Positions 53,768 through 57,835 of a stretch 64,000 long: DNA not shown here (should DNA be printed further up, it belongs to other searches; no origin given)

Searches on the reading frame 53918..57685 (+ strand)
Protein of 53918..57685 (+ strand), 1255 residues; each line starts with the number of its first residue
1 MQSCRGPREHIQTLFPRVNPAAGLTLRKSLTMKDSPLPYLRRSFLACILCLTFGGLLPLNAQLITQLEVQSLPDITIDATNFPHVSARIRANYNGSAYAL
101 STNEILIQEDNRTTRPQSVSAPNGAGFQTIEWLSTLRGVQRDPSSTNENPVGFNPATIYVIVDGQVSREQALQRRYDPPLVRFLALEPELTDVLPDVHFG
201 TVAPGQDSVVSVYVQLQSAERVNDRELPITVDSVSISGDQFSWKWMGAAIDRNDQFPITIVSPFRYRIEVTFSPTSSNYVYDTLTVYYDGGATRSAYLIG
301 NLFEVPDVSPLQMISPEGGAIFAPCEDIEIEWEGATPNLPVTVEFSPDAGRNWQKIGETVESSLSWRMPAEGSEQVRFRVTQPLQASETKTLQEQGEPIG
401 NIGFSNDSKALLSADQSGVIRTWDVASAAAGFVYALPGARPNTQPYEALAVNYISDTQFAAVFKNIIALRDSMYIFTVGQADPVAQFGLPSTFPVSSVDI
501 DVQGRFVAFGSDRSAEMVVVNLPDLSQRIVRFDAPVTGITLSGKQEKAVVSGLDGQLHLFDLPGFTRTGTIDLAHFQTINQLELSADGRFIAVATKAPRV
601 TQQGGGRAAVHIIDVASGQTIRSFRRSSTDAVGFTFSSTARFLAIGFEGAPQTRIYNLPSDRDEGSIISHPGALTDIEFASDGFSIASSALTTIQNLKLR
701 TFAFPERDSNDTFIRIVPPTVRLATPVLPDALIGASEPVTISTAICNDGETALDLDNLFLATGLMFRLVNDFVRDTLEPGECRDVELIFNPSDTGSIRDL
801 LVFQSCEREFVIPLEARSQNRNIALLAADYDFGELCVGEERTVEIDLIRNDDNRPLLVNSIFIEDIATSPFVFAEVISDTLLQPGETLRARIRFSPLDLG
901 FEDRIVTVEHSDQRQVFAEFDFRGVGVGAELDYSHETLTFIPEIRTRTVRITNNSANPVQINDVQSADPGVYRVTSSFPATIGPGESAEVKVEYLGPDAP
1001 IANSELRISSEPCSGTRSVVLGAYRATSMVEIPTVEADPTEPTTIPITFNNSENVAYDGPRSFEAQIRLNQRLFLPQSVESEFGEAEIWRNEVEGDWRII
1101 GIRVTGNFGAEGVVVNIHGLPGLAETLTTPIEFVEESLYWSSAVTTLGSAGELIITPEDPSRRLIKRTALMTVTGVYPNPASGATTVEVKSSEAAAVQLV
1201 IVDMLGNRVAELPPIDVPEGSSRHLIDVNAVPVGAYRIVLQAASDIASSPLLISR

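Call 19: search_protein_families(library=pfam, proteins=[window:53918-57685:+])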
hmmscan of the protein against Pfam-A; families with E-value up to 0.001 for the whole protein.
window:53918-57685:+ (1255 aa): 17 families
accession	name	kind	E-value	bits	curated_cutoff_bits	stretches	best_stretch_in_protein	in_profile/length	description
PF25174.1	Beta-prop_THOC3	-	1.8e-12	47.3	305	2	495-691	5-191/272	THOC3 beta-propeller domain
PF24817.1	WD40_WDHD1_1st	-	2.2e-11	43.9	109.9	1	491-626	85-218/291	WDHD1 first WD40 domain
PF22544.2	HYDIN_VesB_CFA65-like_Ig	-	3e-11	43.9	25.5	1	829-912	9-88/100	HYDIN/CFA65/VesB-like, Ig-like domain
PF22073.2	Cep192_D4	-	7e-11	42.7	35.5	0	775-814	64-107/112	Cep192 domain 4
PF15780.11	ASH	-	1.4e-09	38.5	27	0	195-291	12-93/98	Abnormal spindle-like microcephaly-assoc'd, ASPM-SPD-2-Hydin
PF24814.1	WD40_Prp19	-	9.1e-09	35.2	320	1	496-700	10-207/281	Prp19 WD40 domain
PF25168.1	Beta-prop_WDR36-Utp21_2nd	-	4.4e-08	33.2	84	0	534-644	158-256/335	WDR36/Utp21 second beta-propeller domain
PF25173.1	Beta-prop_WDR3_1st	-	1e-07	32.2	154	0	609-690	10-90/184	WDR3 first beta-propeller domain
PF23414.1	Beta-prop_EML_2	-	1.3e-07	31.7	90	0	538-689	3-142/266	Echinoderm microtubule-associated protein second beta-propeller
PF18962.6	Por_Secre_tail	-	2e-07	31.6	27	1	1176-1244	1-66/75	Secretion system C-terminal sorting domain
PF07610.17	DUF1573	-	3.4e-07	30.6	26.1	0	946-995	20-67/98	Protein of unknown function (DUF1573)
PF24807.1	WD40_CDC20-Fz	-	1.6e-06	28.1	200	0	467-596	25-155/292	CDC20/Fizzy WD40 domain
PF12371.14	TMEM131_like_N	-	6.5e-06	26.7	28.8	0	831-904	9-78/84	Transmembrane protein 131-like N-terminal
PF00400.38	WD40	-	1.2e-05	26.1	27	0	389-424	4-39/39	WD domain, G-beta repeat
PF00635.32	Motile_Sperm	-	1.3e-05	25.5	25.9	0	936-992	8-65/109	MSP (Major sperm protein) domain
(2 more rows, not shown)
